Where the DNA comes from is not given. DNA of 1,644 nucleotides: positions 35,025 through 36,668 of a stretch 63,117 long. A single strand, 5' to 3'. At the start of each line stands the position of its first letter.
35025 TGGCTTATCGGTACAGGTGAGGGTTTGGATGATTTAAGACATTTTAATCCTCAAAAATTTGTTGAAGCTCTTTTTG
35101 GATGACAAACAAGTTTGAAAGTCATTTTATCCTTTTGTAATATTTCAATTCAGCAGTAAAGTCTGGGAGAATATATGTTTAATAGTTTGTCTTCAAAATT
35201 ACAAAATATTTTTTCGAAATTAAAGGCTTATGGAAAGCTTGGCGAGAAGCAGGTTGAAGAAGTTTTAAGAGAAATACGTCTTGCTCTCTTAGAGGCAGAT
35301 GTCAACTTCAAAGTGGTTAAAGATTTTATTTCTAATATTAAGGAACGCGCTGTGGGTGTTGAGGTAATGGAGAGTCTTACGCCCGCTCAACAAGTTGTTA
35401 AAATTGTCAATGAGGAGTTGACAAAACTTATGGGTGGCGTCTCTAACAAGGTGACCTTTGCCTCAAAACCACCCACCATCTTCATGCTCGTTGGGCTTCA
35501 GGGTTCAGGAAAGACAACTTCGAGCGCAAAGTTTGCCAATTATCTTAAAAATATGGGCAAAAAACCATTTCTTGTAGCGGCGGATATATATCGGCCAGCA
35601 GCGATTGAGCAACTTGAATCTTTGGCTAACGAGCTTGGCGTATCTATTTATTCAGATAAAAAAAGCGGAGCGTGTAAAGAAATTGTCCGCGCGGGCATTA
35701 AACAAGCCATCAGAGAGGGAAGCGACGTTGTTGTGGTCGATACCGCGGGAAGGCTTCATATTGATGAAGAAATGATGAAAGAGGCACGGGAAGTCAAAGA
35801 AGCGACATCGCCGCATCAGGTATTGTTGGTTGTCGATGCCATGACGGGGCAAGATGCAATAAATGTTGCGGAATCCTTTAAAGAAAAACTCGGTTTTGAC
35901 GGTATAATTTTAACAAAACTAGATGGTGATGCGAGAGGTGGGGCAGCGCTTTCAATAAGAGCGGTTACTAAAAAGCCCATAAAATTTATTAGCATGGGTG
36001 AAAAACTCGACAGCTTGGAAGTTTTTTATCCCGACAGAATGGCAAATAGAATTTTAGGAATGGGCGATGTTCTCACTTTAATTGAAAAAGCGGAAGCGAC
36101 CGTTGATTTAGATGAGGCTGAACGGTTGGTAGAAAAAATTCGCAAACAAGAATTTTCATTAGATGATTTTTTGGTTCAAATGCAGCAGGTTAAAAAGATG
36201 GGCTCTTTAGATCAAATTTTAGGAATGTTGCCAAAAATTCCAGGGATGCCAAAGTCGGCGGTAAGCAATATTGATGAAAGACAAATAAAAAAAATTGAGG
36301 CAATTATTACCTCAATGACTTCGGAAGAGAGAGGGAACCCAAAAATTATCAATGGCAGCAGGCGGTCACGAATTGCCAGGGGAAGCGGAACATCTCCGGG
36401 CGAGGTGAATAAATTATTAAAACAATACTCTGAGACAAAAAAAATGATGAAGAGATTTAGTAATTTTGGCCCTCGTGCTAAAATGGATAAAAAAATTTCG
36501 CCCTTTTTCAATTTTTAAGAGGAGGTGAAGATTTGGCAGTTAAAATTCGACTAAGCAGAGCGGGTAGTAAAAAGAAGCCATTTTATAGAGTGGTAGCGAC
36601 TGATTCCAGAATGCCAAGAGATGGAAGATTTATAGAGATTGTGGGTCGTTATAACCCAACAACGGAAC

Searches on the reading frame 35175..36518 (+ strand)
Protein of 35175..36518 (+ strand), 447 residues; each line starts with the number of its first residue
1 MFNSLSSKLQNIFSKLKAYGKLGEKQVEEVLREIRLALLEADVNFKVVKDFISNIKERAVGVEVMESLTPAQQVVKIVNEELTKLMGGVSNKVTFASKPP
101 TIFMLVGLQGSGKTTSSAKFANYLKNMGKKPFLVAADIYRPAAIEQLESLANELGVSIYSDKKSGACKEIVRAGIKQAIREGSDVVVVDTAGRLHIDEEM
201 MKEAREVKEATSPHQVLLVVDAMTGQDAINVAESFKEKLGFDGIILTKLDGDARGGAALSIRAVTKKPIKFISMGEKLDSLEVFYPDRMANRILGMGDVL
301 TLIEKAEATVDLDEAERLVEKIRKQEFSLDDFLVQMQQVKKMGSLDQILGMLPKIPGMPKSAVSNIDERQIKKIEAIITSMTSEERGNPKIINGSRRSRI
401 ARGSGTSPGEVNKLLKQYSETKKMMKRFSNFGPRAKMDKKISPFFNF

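Call 35: search_protein_families(library=pfam, proteins=[window:35175-36518:+], max_evalue=1e-10)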
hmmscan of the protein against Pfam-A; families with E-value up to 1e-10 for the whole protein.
window:35175-36518:+ (447 aa): 3 families
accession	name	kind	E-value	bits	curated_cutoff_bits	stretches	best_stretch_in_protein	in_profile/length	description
PF00448.28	SRP54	-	3.2e-75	252.5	22.7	1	100-295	1-196/196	SRP54-type protein, GTPase domain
PF02978.25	SRP_SPB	-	1.8e-35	121.6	27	1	326-425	1-91/91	Signal peptide binding domain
PF02881.24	SRP54_N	-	5.2e-23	81.5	22.4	1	5-82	1-75/75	SRP54-type protein, helical bundle domain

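Call 43: find_homologous_proteins(query=window:35175-36515:+, max_evalue=1e-50)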
Query window:35175-36515:+ (447 aa): 8000 proteins with E <= 1e-50 among 8000 candidates; the best 120 are listed.
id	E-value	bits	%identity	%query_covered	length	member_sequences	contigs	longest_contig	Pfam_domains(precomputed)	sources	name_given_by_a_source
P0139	6.7e-280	946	100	100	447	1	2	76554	PF06414.19,PF02881.25,PF02978.27,PF13671.13,PF13401.13,PF00448.29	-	-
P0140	1.5e-217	741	75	100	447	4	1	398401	PF06414.19,PF02881.25,PF02978.27,PF01656.30,PF13671.13,PF13401.13,PF00448.29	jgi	-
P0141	1.7e-215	734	76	100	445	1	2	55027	PF06414.19,PF02881.25,PF02978.27,PF13401.13,PF00448.29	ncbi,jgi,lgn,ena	-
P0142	3.3e-213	726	75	100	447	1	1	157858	PF06414.19,PF02881.25,PF02978.27,PF13401.13,PF00448.29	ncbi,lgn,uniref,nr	ncbi:signal recognition particle protein [Candidatus Oleimmundimicrobium sp.]|uniref:signal recognit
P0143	6.0e-213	725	74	100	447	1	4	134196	PF06414.19,PF02881.25,PF02978.27,PF13401.13,PF00448.29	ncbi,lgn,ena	-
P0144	4.7e-186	637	66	100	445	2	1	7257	PF02881.25,PF02978.27,PF01656.30,PF13401.13,PF00448.29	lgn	-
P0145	4.4e-181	621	66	98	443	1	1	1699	PF02881.25,PF02978.27,PF01656.30,PF13401.13,PF00448.29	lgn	-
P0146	3.1e-180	618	65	100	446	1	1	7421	PF06414.19,PF02881.25,PF02978.27,PF01656.30,PF13401.13,PF00448.29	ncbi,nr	ncbi:MAG: signal recognition particle protein [Actinobacteria bacterium]|nr:signal recognition parti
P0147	3.5e-179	614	62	100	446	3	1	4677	PF02881.25,PF02978.27,PF01656.30,PF13207.13,PF13401.13,PF00448.29,PF20720.4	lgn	-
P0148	3.5e-179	614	62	100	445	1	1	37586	PF02881.25,PF02978.27,PF01656.30,PF13401.13,PF00448.29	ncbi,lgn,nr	ncbi:MAG: signal recognition particle protein [Firmicutes bacterium]|nr:signal recognition particle 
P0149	6.2e-178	610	63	100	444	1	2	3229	PF02881.25,PF02978.27,PF01656.30,PF13401.13,PF00448.29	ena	-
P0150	9.4e-178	610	63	100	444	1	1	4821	PF02881.25,PF02978.27,PF01656.30,PF13401.13,PF00448.29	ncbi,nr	ncbi:MAG: signal recognition particle protein [Actinomycetota bacterium]|nr:signal recognition parti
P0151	1.1e-177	609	63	100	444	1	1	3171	PF02881.25,PF02978.27,PF01656.30,PF13401.13,PF00448.29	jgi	-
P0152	2.0e-177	609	62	100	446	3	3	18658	PF02881.25,PF02978.27,PF01656.30,PF13401.13,PF00448.29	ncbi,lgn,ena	-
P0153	2.2e-177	608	62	100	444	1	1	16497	PF02881.25,PF02978.27,PF01656.30,PF13401.13,PF00448.29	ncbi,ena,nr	ncbi:MAG TPA: signal recognition particle protein [Anaerolineae bacterium]|nr:signal recognition par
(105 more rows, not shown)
